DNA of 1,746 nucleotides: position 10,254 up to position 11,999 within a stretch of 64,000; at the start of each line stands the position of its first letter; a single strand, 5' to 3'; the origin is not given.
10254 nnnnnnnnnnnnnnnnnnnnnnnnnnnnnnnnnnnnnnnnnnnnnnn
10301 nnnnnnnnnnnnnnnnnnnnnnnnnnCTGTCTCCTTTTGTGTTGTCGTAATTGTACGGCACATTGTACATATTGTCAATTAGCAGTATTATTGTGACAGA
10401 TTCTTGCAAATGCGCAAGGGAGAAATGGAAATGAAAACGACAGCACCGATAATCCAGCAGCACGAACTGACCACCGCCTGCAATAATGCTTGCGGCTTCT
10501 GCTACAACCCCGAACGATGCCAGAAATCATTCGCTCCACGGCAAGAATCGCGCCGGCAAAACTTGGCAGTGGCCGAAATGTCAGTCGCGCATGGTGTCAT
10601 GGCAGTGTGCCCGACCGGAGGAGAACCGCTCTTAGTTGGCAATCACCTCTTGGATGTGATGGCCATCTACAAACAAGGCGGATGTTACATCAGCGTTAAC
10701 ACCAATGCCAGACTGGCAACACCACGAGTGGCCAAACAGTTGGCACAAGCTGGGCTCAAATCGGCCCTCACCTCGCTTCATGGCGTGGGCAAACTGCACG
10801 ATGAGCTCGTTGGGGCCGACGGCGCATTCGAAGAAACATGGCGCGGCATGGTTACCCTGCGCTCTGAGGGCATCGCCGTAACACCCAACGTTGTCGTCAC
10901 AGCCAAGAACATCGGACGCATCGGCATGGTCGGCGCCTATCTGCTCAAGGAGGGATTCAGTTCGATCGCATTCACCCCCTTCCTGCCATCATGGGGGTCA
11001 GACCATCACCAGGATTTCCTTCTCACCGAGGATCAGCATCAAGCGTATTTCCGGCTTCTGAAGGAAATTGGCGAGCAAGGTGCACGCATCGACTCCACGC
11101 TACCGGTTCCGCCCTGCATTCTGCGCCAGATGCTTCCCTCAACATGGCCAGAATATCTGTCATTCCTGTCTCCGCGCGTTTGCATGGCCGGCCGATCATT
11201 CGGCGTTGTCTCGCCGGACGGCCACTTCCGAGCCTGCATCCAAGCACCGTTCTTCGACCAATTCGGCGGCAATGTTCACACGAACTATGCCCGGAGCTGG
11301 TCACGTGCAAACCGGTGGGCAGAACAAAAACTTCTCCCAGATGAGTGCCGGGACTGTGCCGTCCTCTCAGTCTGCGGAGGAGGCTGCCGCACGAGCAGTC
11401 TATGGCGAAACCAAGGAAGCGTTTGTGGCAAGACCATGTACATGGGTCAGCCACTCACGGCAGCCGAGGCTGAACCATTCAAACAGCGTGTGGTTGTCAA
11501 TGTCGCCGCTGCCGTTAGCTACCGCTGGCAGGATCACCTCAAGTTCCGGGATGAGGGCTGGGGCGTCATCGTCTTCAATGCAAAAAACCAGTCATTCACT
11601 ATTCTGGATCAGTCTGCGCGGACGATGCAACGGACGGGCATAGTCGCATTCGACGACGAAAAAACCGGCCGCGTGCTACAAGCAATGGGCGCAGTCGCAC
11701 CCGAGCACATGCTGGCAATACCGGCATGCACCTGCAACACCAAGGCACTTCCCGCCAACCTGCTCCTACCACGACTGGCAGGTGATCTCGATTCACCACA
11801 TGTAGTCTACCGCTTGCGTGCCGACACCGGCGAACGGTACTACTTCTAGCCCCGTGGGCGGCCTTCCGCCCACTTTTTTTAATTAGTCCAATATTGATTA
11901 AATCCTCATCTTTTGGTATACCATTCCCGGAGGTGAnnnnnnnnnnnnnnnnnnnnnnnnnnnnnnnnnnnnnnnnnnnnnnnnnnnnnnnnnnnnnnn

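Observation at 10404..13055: GC-rich radical SAM/SPASM enzyme with a C-terminal PqqD-like recognition domain, next to an orphan ORF and a TipAS-type MerR regulator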

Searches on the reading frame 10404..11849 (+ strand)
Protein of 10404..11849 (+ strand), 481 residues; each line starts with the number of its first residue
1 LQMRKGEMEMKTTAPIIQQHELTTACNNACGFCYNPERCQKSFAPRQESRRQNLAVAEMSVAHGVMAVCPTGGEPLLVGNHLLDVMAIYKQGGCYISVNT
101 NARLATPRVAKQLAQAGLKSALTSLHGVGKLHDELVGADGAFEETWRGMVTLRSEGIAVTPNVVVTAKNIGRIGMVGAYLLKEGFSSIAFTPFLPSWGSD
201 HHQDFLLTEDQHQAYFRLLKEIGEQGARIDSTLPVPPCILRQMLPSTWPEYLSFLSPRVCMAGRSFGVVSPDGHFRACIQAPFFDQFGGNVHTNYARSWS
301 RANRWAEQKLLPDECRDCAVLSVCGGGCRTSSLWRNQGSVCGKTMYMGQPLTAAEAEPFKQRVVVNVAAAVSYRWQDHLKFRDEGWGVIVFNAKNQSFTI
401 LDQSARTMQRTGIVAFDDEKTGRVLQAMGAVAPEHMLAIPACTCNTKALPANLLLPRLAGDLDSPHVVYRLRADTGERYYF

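Call 3: search_protein_families(library=pfam, proteins=[window:10404-11849:+], max_evalue=0.1)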
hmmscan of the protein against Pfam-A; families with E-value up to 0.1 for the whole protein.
window:10404-11849:+ (481 aa): 3 families
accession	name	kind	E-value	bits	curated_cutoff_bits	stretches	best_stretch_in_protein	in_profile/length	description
PF04055.27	Radical_SAM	-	5.1e-17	63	29.5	1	22-163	3-148/166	Radical SAM superfamily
PF11203.13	EccE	-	0.00056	20.7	23.7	1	86-150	20-86/97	Putative type VII ESX secretion system translocon, EccE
PF11403.13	Metallothio_yeast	-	0.088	13.9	25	0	26-42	7-23/39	Yeast metallothionein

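Call 4: search_protein_families(library=ncbifam, proteins=[window:10404-11849:+], max_evalue=0.1)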
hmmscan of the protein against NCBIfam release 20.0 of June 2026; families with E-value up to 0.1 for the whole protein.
window:10404-11849:+ (481 aa): 69 families (the best 25 are shown)
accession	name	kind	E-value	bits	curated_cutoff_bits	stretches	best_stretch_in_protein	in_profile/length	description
TIGR04055.1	rSAM_NirJ2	equivalog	2.4e-21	76.6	500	1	22-339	6-314/326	putative heme d1 biosynthesis radical SAM protein NirJ2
TIGR03977.1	rSAM_pair_HxsC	equivalog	2.7e-20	72.5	267.9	1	22-182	31-192/292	His-Xaa-Ser system radical SAM maturase HxsC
TIGR03962.1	mycofact_rSAM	equivalog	4.4e-20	72.1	265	1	9-330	5-315/339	mycofactocin radical SAM maturase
TIGR04347.1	pseudo_SAM_Halo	equivalog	5.1e-19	68.8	525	1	11-191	34-210/390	TIGR04347 family pseudo-SAM/SPASM protein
TIGR04545.1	rSAM_ahbD_hemeb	equivalog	3.1e-18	66.3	500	1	20-174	4-156/339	heme b synthase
TIGR02109.1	PQQ_syn_pqqE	equivalog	2.3e-17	63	381.35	1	13-333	4-317/358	pyrroloquinoline quinone biosynthesis protein PqqE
NF038332.1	rSAM_rare_HxsC4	exception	1.2e-16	60.9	500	1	24-190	22-191/335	radical SAM protein HxsC4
TIGR04303.1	GeoRSP_rSAM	equivalog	3.4e-16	59.7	400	1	14-329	3-307/325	GeoRSP system radical SAM/SPASM protein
TIGR04051.1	rSAM_NirJ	equivalog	1.9e-15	56.7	515.45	1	21-172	7-155/354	heme d1 biosynthesis radical SAM protein NirJ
TIGR04546.1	rSAM_ahbC_deAc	equivalog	5e-15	55.2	650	1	20-192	43-212/390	12,18-didecarboxysiroheme deacetylase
TIGR04251.1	SCM_rSAM_ScmF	equivalog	1.6e-14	54.1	400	1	22-190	10-179/353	SynChlorMet cassette radical SAM/SPASM protein ScmF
NF045574.1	sacti_mat_StsB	exception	1.6e-14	53.6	625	1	20-179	100-255/466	StsB family radical SAM/SPASM domain sactipeptide maturase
NF047865.1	rSAM_PapB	equivalog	6.6e-14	51.9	340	1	22-333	9-321/330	PapB family radical SAM/SPASM ranthipeptide maturase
TIGR04053.2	TIGR04053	equivalog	6.8e-14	51.9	395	1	13-223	5-214/366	TIGR04053 family radical SAM/SPASM domain-containing protein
TIGR04054.1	rSAM_NirJ1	equivalog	9.2e-14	50.8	650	1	12-183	33-200/387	putative heme d1 biosynthesis radical SAM protein NirJ1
TIGR04085.1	rSAM_more_4Fe4S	domain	6e-11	42.6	27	1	260-336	1-82/93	SPASM domain-containing protein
TIGR03942.1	sulfatase_rSAM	equivalog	1.1e-10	41.1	349.45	1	23-336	8-332/363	anaerobic sulfatase maturase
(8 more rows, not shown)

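Call 6: find_homologous_proteins(query=window:10404-11849:+)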
Query window:10404-11849:+ (481 aa): 238 proteins with E <= 0.001 among 8000 candidates; the best 120 are listed.
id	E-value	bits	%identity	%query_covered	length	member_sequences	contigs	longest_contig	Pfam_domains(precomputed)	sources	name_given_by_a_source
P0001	0.0e+0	1108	100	98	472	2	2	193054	PF04055.28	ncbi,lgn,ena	ncbi:MAG: radical SAM protein [Patescibacteria group bacterium]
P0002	1.4e-188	646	59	98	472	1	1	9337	PF04055.28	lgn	-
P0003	1.6e-183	629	58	98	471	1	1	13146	PF04055.28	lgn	-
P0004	6.1e-183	627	56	98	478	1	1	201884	PF04055.28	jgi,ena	-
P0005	6.2e-181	621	56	98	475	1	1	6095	PF04055.28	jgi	jgi:radical SAM protein with 4Fe4S-binding SPASM domain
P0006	6.8e-179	614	55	98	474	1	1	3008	PF04055.28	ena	-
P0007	5.4e-178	611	57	98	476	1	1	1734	PF04055.28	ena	-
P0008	2.9e-177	608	57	98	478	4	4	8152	PF04055.28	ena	-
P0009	1.5e-176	606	55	99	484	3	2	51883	PF04055.28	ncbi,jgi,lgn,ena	-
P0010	4.1e-176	605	57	98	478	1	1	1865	PF04055.28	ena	-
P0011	7.3e-171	587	55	99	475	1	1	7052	PF04055.28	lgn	-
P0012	8.7e-170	584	56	98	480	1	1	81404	PF04055.28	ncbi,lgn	-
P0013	1.5e-169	583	53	98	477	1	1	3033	PF04055.28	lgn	-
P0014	1.7e-169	583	55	98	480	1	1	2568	PF04055.28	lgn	-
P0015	4.5e-169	581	54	98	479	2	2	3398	PF04055.28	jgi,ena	-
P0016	1.6e-167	576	56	98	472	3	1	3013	PF04055.28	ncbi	-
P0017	2.3e-167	576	53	98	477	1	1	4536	PF04055.28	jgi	-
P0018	3.0e-167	575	55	98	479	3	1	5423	PF04055.28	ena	-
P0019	1.1e-166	574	54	98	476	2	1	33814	PF04055.28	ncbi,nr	ncbi:radical SAM protein [Candidatus Falkowbacteria bacterium]|nr:radical SAM protein [Candidatus Fa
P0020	2.0e-166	573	51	98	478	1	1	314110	PF04055.28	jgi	-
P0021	2.5e-165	569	52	98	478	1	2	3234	PF04055.28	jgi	-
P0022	3.3e-164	565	53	98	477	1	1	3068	PF04055.28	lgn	-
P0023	6.9e-163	561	53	98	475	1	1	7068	PF04055.28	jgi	jgi:radical SAM protein with 4Fe4S-binding SPASM domain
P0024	9.9e-163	560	53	98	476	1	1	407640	PF04055.28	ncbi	-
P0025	2.8e-162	559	50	98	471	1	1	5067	PF04055.28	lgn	-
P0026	3.4e-162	559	52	98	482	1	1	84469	PF04055.28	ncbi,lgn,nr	ncbi:MAG: radical SAM protein [Candidatus Moranbacteria bacterium]|nr:radical SAM protein [Candidatu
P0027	5.9e-162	558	52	98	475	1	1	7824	PF04055.28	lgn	-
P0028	1.1e-161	557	52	98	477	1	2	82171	PF04055.28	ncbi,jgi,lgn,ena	ncbi:MAG: radical SAM protein [Patescibacteria group bacterium]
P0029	3.9e-161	555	52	98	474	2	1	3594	PF04055.28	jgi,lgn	-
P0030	1.0e-160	554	52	98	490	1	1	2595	PF04055.28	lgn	-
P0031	6.6e-160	551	53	98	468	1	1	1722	PF04055.28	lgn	-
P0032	1.6e-159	550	53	98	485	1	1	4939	PF04055.28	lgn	-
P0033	2.7e-159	549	51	98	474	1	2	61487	PF04055.28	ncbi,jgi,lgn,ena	ncbi:MAG: radical SAM protein [Candidatus Paceibacterota bacterium]|jgi:radical SAM protein with 4Fe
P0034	3.6e-159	549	52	98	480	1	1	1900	PF04055.28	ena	-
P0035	1.1e-158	547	50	98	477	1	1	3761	PF04055.28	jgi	-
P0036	2.1e-158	546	53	98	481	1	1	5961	PF04055.28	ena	-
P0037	7.5e-157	541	51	98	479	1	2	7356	PF04055.28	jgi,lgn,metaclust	metaclust:\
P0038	1.4e-156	540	50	98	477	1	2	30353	PF04055.28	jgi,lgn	jgi:radical SAM protein with 4Fe4S-binding SPASM domain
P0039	2.1e-155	536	49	98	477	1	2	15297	PF04055.28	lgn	-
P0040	5.3e-153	528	51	98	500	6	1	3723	PF04055.28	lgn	-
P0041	3.6e-151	522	51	98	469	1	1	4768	PF04055.28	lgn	-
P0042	2.7e-149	516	48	98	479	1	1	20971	PF04055.28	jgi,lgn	-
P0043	3.3e-147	509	48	98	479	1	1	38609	PF04055.28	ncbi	-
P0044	8.1e-144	498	54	86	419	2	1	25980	PF04055.28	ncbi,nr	ncbi:MAG: Radical SAM domain protein [Candidatus Uhrbacteria bacterium GW2011_GWF2_40_263]|nr:MAG: R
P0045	9.6e-143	495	47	99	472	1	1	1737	PF04055.28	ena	-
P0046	1.3e-142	494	46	99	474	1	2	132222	PF04055.28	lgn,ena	-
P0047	3.8e-139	483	47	99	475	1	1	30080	PF04055.28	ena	-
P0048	5.6e-135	469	46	99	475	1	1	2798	PF04055.28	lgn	-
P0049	8.2e-134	465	45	98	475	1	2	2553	PF04055.28,PF13353.12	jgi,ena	-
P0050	1.7e-133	464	44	99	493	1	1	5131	PF04055.28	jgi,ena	-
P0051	3.3e-130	453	45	98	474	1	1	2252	PF04055.28,PF13353.12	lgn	-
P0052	6.7e-104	366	42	98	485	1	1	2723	PF04055.28,PF13353.12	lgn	-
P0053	1.8e-103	365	40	99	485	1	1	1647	PF04055.28,PF13353.12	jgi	-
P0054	1.4e-102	362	41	98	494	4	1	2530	PF04055.28,PF13353.12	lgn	-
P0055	2.3e-102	361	42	98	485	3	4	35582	PF04055.28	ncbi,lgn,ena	ncbi:MAG: radical SAM protein [Nanoarchaeota archaeon]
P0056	5.3e-101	357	41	99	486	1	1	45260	PF04055.28,PF13353.12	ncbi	ncbi:MAG: radical SAM protein [Candidatus Woesearchaeota archaeon]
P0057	8.0e-100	353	40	98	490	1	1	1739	PF04055.28,PF13353.12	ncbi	-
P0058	8.2e-100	353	40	99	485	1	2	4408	PF04055.28,PF13353.12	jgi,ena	jgi:radical SAM protein with 4Fe4S-binding SPASM domain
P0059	4.7e-99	350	40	99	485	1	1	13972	PF04055.28,PF13353.12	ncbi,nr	ncbi:radical SAM protein [Candidatus Woesearchaeota archaeon]|nr:radical SAM protein [Candidatus Woe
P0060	4.2e-98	347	40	99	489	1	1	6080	PF04055.28,PF13353.12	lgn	-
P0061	6.6e-97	343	39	99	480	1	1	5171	PF04055.28,PF13353.12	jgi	jgi:radical SAM protein with 4Fe4S-binding SPASM domain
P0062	2.5e-95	338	40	97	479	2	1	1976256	PF04055.28,PF13353.12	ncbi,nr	ncbi:MAG: radical SAM protein [Candidatus Bathyarchaeota archaeon]|nr:MAG: radical SAM protein [Cand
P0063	3.3e-93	331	38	100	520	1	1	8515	PF04055.28,PF13353.12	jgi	jgi:radical SAM protein with 4Fe4S-binding SPASM domain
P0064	5.7e-93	330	40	98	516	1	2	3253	PF04055.28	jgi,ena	-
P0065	7.5e-91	323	39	96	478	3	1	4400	PF04055.28,PF13353.12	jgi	jgi:radical SAM protein with 4Fe4S-binding SPASM domain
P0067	1.0e-82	297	42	80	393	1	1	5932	PF04055.28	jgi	jgi:radical SAM protein with 4Fe4S-binding SPASM domain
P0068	2.1e-40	157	30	81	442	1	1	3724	PF04055.28,PF13353.12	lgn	-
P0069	2.6e-39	153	29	79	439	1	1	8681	PF04055.28,PF13353.12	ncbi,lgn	-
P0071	4.6e-38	149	31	80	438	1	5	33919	PF13186.12,PF04055.28,PF13353.12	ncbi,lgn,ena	-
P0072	8.5e-38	148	29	83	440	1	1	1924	PF04055.28,PF13353.12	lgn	-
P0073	2.5e-27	114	25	83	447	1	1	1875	PF04055.28,PF13353.12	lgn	-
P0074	1.5e-25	108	27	66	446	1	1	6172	PF13186.12,PF04055.28,PF13353.12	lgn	-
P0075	3.6e-23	100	29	66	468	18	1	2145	PF13186.12,PF04055.28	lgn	-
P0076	1.1e-20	92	28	68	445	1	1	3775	PF13186.12,PF04055.28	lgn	-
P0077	4.8e-20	90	29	66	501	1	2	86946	PF13186.12,PF04055.28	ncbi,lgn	-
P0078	1.3e-19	88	28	66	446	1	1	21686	PF13186.12,PF04055.28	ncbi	-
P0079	2.2e-19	88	27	68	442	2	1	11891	PF13186.12,PF04055.28,PF13353.12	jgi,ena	-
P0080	3.6e-19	87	28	68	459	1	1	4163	PF13186.12,PF04055.28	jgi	jgi:radical SAM protein with 4Fe4S-binding SPASM domain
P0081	4.6e-19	87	31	66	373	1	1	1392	PF13186.12,PF04055.28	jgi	jgi:radical SAM protein with 4Fe4S-binding SPASM domain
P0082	6.6e-19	86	27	68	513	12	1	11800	PF13186.12,PF04055.28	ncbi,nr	ncbi:MAG: radical SAM protein [Anaerolineae bacterium]|nr:radical SAM protein [Anaerolineae bacteriu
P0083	7.6e-19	86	29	65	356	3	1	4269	PF04055.28,PF13353.12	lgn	-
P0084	8.1e-19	86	29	66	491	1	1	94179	PF13186.12,PF04055.28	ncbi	ncbi:MAG: radical SAM protein [Anaerolineae bacterium]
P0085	1.4e-18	85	28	66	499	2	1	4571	PF13186.12,PF04055.28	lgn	-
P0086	2.3e-18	84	28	67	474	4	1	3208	PF13186.12,PF04055.28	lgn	-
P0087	3.1e-18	84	28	70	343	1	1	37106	PF04055.28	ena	-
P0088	3.3e-18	84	26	65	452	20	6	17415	PF13186.12,PF04055.28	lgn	-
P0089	5.8e-18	83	27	68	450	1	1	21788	PF13186.12,PF04055.28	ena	-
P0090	1.6e-17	82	28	67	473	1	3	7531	PF13186.12,PF04055.28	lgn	-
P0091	6.1e-17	80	27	66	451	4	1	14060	PF13186.12,PF04055.28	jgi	-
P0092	7.5e-17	79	33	30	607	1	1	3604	PF04055.28,PF13353.12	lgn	-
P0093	1.1e-16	79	27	66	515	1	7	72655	PF13186.12,PF04055.28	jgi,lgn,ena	-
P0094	1.2e-16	79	30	66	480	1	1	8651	PF13186.12,PF04055.28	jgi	-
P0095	1.2e-16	79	28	68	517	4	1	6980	PF13186.12,PF04055.28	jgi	jgi:radical SAM protein with 4Fe4S-binding SPASM domain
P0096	1.6e-16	78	27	66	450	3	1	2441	PF13186.12,PF04055.28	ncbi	-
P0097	2.5e-16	78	27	67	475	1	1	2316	PF13186.12,PF04055.28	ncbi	-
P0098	2.7e-16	78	28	68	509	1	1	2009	PF13186.12,PF04055.28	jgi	jgi:radical SAM protein with 4Fe4S-binding SPASM domain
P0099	4.9e-16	77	25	67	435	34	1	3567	PF13186.12,PF04055.28,PF05402.19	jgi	-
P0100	6.2e-16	76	27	68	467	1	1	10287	PF13186.12,PF04055.28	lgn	-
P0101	9.8e-16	76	27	67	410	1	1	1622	PF13186.12,PF04055.28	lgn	-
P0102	1.5e-15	75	27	68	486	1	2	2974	PF13186.12,PF04055.28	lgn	-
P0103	1.8e-15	75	27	68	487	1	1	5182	PF13186.12,PF04055.28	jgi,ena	-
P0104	2.1e-15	75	29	70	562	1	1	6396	PF13186.12,PF04055.28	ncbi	-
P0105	4.9e-15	73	29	66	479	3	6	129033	PF13186.12,PF04055.28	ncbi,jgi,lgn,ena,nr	ncbi:MAG TPA: radical SAM protein [Anaerolineae bacterium]|nr:radical SAM protein [Anaerolineae bact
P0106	5.0e-15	73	29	65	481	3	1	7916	PF13186.12,PF04055.28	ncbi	-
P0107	6.7e-15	73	26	65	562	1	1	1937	PF13186.12,PF04055.28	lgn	-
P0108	7.8e-15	73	25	65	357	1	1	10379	PF04055.28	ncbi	ncbi:MAG: radical SAM protein [Planctomycetota bacterium]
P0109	8.7e-15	73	27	69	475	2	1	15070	PF13186.12,PF04055.28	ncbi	-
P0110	9.2e-15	73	28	67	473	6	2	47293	PF13186.12,PF04055.28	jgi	-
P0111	1.5e-14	72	29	66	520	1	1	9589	PF13186.12,PF04055.28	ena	-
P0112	1.8e-14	72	28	67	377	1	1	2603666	PF13186.12,PF04055.28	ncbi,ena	-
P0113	2.0e-14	71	28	67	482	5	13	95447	PF13186.12,PF04055.28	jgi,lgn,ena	-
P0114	6.5e-14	70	25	65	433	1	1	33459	PF13186.12,PF04055.28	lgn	-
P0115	9.2e-14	69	38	35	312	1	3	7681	PF04055.28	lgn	-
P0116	1.8e-13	68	28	65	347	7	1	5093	PF04055.28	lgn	-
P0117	2.3e-13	68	27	69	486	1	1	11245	PF13186.12,PF04055.28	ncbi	-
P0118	2.8e-13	68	26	67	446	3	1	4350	PF13186.12,PF04055.28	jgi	jgi:radical SAM protein with 4Fe4S-binding SPASM domain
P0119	2.9e-13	68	27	66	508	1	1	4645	PF13186.12,PF04055.28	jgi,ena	-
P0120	3.4e-13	67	28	68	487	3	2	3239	PF13186.12,PF04055.28,PF05402.19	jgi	jgi:radical SAM protein with 4Fe4S-binding SPASM domain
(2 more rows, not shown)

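Call 8: find_encoding_contigs(protein=P0004, flank=6000, max_places=2)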
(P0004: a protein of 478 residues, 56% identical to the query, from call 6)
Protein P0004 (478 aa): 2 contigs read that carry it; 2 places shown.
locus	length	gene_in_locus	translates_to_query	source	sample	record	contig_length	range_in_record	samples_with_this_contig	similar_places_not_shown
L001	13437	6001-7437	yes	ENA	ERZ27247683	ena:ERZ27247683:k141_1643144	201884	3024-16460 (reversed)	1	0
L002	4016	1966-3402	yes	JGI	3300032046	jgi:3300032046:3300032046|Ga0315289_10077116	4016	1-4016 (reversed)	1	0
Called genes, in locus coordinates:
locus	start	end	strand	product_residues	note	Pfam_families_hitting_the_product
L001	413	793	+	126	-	-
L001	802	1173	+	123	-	-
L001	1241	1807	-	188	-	PF01195:Pept_tRNA_hydro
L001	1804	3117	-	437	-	PF00009:GTP_EFTU (faint), PF01926:MMR_HSR1, PF02421:FeoB_N, PF00350:Dynamin_N (weak), PF01926:MMR_HSR1, PF02421:FeoB_N (weak), PF04548:AIG1 (weak), PF14714:KH_dom-like, +5 more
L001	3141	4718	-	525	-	PF03816:LytR_cpsA_psr, PF13399:LytR_C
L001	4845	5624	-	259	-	PF01978:TrmB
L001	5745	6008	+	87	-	-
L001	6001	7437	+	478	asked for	PF04055:Radical_SAM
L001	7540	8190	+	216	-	PF13489:Methyltransf_23, PF13847:Methyltransf_31, PF08241:Methyltransf_11, PF08242:Methyltransf_12, PF13649:Methyltransf_25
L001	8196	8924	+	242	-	PF00535:Glycos_transf_2, PF13641:Glyco_tranf_2_3 (faint)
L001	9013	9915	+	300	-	PF00535:Glycos_transf_2, PF13641:Glyco_tranf_2_3 (weak), PF13632:Glyco_trans_2_3 (weak)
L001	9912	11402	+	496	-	PF01209:Ubie_methyltran, PF13489:Methyltransf_23, PF08241:Methyltransf_11, PF08242:Methyltransf_12 (weak), PF13649:Methyltransf_25, PF13847:Methyltransf_31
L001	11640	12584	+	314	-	PF04055:Radical_SAM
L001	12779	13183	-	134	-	PF04138:GtrA_DPMS_TM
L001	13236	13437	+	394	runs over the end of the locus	PF04055:Radical_SAM, PF13186:SPASM (weak)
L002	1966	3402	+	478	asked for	PF04055:Radical_SAM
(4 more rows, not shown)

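Call 9: find_encoding_contigs(protein=P0020, flank=6000, max_places=2)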
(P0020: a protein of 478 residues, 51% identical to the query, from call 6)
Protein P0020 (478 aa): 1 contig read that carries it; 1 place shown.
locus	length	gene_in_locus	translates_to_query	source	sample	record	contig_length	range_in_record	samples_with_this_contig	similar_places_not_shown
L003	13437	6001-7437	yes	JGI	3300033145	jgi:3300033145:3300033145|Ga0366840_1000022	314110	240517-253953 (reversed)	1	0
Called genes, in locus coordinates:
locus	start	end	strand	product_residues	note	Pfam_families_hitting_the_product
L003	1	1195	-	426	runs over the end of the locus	PF00464:SHMT, PF00155:Aminotran_1_2 (weak)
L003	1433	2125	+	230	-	-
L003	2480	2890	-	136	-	-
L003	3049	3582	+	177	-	PF01928:CYTH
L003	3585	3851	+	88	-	-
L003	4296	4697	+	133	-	-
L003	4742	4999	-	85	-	-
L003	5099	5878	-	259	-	PF01978:TrmB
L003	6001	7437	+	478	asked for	PF04055:Radical_SAM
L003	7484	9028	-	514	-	PF04055:Radical_SAM, PF16199:Radical_SAM_C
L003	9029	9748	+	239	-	PF01209:Ubie_methyltran (weak), PF02353:CMAS (weak), PF13489:Methyltransf_23, PF03141:Methyltransf_29 (weak), PF13847:Methyltransf_31, PF08241:Methyltransf_11, PF08242:Methyltransf_12, PF13649:Methyltransf_25, +1 more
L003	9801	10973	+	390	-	PF04519:Bactofilin (faint), PF26514:DUF8173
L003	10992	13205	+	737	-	PF02880:PGM_PMM_III (weak)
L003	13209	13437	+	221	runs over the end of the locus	PF00702:Hydrolase, PF13419:HAD_2, PF13242:Hydrolase_like (weak)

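Call 10: find_encoding_contigs(protein=P0024, flank=6000, max_places=2)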
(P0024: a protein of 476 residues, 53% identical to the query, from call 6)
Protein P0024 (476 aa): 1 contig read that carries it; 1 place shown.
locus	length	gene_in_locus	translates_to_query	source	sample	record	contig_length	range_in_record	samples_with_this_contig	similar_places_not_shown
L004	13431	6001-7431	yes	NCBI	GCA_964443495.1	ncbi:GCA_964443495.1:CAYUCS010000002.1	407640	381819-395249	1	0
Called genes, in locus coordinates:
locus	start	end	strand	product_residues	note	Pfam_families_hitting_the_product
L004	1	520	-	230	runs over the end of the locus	PF02463:SMC_N (faint), PF00005:ABC_tran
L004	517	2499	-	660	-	PF25917:BSH_RND (weak), PF25990:Beta-barrel_YknX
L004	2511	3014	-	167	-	-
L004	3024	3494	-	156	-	-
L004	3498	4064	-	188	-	PF04542:Sigma70_r2, PF08281:Sigma70_r4_2 (weak), PF04545:Sigma70_r4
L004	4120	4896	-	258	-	PF01978:TrmB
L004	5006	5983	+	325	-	PF04055:Radical_SAM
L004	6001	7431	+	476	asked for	PF04055:Radical_SAM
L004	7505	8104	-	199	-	PF00106:adh_short, PF13561:adh_short_C2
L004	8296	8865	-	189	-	PF08002:DUF1697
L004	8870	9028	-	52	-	-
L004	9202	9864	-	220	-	-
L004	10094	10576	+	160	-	PF11188:DUF2975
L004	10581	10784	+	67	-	PF13443:HTH_26, PF01381:HTH_3 (weak)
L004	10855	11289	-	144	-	PF08570:DUF1761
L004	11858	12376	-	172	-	-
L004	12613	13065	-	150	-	-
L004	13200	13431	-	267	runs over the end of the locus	PF19866:DUF6339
